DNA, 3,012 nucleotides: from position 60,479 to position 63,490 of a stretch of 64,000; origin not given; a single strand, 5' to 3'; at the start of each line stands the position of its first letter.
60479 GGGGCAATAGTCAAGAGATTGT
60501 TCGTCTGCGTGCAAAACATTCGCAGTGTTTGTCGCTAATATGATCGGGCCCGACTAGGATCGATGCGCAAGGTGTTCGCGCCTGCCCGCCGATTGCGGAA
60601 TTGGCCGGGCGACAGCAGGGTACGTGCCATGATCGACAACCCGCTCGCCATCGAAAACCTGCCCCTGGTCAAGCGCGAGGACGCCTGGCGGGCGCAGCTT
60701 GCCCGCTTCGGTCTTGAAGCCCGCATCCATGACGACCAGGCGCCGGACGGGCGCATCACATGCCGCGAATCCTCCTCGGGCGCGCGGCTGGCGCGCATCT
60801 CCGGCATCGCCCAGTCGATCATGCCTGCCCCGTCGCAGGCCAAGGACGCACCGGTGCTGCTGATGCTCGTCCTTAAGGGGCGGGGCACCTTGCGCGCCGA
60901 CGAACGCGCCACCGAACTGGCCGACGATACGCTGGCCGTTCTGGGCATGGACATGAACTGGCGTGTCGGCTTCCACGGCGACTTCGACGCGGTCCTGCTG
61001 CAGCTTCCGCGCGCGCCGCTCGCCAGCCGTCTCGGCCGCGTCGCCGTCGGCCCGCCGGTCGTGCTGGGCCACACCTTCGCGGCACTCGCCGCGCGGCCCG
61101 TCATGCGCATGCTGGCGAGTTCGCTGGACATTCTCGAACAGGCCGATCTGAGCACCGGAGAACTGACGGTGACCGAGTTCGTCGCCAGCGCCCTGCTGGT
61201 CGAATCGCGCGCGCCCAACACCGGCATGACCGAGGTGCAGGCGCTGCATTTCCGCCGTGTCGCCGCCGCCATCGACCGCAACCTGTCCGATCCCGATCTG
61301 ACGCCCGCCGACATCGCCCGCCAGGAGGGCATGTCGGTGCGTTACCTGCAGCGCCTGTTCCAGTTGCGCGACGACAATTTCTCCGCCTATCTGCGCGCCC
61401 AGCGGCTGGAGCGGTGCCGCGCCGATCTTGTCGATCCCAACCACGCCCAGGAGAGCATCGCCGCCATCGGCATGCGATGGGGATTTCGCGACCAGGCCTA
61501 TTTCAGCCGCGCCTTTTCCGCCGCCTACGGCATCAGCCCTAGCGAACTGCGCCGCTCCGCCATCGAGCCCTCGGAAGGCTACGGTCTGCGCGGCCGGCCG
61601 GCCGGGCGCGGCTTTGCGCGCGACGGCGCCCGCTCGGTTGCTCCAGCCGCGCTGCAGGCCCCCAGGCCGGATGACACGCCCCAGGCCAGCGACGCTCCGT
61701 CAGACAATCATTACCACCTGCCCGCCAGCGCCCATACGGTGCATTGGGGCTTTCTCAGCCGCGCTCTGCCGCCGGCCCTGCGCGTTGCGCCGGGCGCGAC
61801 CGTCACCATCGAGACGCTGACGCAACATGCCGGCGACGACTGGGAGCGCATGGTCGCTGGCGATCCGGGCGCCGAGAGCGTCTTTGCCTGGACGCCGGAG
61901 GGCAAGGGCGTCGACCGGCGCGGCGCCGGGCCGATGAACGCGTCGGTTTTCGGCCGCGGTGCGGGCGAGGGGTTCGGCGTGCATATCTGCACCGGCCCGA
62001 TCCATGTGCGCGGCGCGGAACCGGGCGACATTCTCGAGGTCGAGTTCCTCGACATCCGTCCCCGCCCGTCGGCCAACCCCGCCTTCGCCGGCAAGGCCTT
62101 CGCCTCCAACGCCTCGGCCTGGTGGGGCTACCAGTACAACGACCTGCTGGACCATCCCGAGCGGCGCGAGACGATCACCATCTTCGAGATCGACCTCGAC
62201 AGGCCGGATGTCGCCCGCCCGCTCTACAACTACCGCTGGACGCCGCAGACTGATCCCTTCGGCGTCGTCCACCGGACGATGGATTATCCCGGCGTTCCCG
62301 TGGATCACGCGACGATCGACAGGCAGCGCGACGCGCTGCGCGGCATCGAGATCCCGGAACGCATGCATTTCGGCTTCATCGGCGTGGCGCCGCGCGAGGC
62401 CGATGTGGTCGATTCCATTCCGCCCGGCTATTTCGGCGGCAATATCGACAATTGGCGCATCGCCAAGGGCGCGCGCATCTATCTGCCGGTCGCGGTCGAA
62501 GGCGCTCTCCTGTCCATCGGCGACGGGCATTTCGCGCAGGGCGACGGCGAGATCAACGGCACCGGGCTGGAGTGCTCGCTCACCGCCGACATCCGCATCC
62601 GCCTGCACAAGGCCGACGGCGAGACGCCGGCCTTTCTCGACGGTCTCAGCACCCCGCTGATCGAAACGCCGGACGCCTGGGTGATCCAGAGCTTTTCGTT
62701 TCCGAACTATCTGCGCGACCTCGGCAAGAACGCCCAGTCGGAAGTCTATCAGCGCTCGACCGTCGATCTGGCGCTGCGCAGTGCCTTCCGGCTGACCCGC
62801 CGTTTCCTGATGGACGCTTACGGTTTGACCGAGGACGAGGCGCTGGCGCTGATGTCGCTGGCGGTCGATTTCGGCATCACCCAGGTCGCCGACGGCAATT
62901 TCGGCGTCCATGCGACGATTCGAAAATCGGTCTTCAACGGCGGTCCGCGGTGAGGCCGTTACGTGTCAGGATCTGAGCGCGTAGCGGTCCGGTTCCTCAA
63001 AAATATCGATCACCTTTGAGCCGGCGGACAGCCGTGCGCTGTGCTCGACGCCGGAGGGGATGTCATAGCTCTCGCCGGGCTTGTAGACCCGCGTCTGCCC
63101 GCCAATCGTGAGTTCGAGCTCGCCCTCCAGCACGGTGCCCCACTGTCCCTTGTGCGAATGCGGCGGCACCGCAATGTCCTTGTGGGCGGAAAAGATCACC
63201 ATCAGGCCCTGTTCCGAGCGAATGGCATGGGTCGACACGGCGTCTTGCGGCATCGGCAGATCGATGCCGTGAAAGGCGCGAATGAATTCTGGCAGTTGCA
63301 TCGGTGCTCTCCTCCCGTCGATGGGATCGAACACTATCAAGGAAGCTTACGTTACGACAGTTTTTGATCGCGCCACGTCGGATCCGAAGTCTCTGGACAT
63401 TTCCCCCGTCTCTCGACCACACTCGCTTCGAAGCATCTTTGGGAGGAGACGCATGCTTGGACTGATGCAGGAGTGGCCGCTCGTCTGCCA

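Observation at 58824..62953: AraC regulator fused to a full acetamidase/formamidase domain, divergent from a Tat-exported paralogue of the same enzyme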

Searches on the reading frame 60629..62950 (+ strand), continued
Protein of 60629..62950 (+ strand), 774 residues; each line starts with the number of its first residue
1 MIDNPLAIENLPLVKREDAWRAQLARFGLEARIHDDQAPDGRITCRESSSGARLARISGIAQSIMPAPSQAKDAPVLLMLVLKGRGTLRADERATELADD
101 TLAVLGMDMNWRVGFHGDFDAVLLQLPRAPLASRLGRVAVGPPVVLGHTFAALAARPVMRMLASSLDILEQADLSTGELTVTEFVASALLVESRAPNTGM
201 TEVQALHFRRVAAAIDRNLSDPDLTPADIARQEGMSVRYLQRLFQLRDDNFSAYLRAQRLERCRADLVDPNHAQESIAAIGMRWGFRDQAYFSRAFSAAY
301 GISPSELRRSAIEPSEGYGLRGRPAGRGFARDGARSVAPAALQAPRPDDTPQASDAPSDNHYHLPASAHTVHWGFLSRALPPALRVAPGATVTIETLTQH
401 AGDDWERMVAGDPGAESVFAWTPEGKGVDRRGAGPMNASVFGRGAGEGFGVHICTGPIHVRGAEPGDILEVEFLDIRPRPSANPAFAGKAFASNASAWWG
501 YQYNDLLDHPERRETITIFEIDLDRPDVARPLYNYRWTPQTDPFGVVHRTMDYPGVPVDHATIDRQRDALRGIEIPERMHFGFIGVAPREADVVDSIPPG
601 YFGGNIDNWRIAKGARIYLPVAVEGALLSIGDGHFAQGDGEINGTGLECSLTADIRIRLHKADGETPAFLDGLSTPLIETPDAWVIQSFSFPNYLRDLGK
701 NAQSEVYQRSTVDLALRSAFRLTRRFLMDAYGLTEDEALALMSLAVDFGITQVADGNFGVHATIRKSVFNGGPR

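Call 61: find_encoding_contigs(protein=P0002, flank=3000, max_places=2)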
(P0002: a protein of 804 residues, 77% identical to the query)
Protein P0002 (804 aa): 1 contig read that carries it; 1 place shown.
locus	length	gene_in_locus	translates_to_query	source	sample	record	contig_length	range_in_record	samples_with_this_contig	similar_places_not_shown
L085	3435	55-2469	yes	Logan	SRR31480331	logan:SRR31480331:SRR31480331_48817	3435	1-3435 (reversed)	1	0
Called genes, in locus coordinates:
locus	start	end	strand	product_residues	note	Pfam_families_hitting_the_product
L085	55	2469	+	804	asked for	PF14525:AraC_binding_2, PF12833:HTH_18, PF00165:HTH_AraC, PF03069:FmdA_AmdA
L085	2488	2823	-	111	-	PF07883:Cupin_2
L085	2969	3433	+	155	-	?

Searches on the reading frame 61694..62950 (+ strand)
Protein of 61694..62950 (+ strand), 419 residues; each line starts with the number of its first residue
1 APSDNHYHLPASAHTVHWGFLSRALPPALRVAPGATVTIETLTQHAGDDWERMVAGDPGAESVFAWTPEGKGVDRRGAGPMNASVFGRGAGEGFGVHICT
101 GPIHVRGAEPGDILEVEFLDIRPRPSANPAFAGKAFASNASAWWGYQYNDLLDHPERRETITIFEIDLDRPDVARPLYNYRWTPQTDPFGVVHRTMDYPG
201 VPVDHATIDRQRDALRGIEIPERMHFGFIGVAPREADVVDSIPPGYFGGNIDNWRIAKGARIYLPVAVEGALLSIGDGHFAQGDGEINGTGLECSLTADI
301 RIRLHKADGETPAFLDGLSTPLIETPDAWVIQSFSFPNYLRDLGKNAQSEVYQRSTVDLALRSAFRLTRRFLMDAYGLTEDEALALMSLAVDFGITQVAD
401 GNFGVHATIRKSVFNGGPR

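Call 23: search_solved_structures(query=window:61694-62950:+, max_evalue=0.01, show_alignments=5)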
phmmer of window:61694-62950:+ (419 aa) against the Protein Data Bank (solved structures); distinct sequences matched with E-value up to 0.01: 6.
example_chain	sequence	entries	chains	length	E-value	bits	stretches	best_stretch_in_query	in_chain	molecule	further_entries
3b9t_A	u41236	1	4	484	2.1e-159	534.3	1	5-416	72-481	Twin-arginine translocation pathway signal protein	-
2ii1_A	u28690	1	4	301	9.4e-20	74.1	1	216-307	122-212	Acetamidase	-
3tkk_A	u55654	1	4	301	1.8e-18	69.9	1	218-296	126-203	Predicted acetamidase/formamidase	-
2wkn_A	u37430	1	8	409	7.7e-18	67.8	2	236-304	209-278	FORMAMIDASE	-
2f4l_A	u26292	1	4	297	1.3e-17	67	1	207-415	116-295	acetamidase, putative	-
5ubu_A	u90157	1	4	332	5e-15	58.5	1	220-304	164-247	Putative acetamidase/formamidase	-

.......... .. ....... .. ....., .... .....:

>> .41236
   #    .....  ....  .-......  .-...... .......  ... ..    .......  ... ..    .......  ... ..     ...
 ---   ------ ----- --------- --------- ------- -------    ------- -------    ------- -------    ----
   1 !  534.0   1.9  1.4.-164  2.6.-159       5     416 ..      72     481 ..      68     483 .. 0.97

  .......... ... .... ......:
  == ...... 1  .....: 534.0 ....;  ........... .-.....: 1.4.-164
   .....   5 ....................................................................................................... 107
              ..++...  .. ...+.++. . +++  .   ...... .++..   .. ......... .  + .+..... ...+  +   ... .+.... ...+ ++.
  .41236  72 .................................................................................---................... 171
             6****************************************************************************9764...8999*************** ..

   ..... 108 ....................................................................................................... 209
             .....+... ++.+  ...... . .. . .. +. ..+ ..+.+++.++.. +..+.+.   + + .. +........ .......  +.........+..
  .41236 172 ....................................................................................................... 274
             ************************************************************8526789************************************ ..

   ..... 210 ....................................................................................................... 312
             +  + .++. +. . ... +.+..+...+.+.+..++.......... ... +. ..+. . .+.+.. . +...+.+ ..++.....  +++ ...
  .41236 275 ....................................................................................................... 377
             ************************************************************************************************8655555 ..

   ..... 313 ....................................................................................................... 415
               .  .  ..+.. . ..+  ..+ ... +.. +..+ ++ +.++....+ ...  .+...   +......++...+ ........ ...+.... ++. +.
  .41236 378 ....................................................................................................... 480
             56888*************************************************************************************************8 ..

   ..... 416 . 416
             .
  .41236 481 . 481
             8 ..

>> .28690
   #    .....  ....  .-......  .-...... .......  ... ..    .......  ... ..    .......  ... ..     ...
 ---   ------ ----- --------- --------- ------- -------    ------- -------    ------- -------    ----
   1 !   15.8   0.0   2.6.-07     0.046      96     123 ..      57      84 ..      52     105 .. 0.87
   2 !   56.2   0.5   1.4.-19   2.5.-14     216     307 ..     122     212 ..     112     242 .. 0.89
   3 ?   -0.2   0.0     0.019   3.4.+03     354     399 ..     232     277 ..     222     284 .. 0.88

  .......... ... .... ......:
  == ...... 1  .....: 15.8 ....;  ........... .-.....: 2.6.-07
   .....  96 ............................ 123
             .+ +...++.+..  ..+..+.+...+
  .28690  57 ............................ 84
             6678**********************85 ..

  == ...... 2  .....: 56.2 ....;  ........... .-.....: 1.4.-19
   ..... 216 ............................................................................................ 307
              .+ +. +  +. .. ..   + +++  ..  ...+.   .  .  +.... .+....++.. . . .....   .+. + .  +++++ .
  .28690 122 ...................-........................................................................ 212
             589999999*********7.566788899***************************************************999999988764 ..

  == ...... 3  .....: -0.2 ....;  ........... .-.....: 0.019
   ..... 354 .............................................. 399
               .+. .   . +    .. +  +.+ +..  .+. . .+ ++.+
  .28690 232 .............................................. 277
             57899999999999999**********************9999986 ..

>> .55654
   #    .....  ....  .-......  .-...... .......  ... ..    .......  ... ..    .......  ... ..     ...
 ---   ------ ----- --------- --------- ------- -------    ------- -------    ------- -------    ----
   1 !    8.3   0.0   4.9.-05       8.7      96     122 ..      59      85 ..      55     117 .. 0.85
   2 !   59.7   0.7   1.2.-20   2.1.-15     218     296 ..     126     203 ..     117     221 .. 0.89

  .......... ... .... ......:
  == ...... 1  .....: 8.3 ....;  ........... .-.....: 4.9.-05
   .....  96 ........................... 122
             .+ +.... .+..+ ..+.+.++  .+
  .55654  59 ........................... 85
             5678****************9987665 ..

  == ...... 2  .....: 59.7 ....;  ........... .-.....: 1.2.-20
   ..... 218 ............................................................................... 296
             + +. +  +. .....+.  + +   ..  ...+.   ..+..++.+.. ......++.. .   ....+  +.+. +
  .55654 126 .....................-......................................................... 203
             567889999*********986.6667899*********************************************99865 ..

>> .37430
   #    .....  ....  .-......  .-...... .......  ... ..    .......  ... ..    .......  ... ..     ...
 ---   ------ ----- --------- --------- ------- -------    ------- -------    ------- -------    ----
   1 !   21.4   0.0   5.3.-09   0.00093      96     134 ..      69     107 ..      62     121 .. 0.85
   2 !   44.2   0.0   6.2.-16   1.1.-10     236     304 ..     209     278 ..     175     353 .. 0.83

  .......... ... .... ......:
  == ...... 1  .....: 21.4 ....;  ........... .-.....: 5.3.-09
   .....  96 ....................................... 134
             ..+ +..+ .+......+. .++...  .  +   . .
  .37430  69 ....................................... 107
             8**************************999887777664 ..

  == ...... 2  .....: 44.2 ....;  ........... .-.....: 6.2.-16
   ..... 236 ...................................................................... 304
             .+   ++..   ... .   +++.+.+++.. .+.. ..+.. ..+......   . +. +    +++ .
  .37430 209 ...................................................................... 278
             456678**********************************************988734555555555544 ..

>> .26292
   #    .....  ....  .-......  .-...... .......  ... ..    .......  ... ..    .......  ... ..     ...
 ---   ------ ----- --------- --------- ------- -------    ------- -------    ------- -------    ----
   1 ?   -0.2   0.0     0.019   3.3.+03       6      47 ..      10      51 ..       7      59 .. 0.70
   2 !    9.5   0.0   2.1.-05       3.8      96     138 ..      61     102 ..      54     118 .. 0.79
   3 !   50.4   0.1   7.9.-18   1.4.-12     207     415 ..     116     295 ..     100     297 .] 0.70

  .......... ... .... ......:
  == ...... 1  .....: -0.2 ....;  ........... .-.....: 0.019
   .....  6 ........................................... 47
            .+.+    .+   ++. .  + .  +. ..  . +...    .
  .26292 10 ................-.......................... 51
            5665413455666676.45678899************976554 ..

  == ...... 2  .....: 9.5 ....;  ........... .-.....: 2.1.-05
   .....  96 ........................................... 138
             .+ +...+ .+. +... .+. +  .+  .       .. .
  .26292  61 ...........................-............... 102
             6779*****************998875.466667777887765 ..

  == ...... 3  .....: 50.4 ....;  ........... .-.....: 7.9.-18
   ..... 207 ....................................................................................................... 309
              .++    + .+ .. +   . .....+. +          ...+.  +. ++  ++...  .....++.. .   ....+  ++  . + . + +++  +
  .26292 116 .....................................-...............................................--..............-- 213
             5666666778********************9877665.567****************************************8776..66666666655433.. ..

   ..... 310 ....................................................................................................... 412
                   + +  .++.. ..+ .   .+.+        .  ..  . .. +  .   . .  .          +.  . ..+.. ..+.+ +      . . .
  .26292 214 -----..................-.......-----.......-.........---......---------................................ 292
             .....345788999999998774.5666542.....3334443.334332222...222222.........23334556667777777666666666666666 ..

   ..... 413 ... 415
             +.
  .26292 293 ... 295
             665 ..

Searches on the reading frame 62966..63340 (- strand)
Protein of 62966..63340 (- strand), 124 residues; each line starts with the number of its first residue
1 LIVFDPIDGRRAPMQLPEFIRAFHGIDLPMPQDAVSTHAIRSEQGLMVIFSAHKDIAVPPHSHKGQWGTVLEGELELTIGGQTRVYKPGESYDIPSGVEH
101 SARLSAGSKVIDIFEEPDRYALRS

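Call 44: search_protein_families(library=pfam, proteins=[window:62966-63340:-], max_evalue=0.00001)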
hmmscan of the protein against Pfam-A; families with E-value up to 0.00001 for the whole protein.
window:62966-63340:- (124 aa): 1 family
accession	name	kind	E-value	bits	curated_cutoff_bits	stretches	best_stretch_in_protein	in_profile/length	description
PF07883.17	Cupin_2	-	1.9e-12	47.1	27.2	1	57-103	10-57/70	Cupin domain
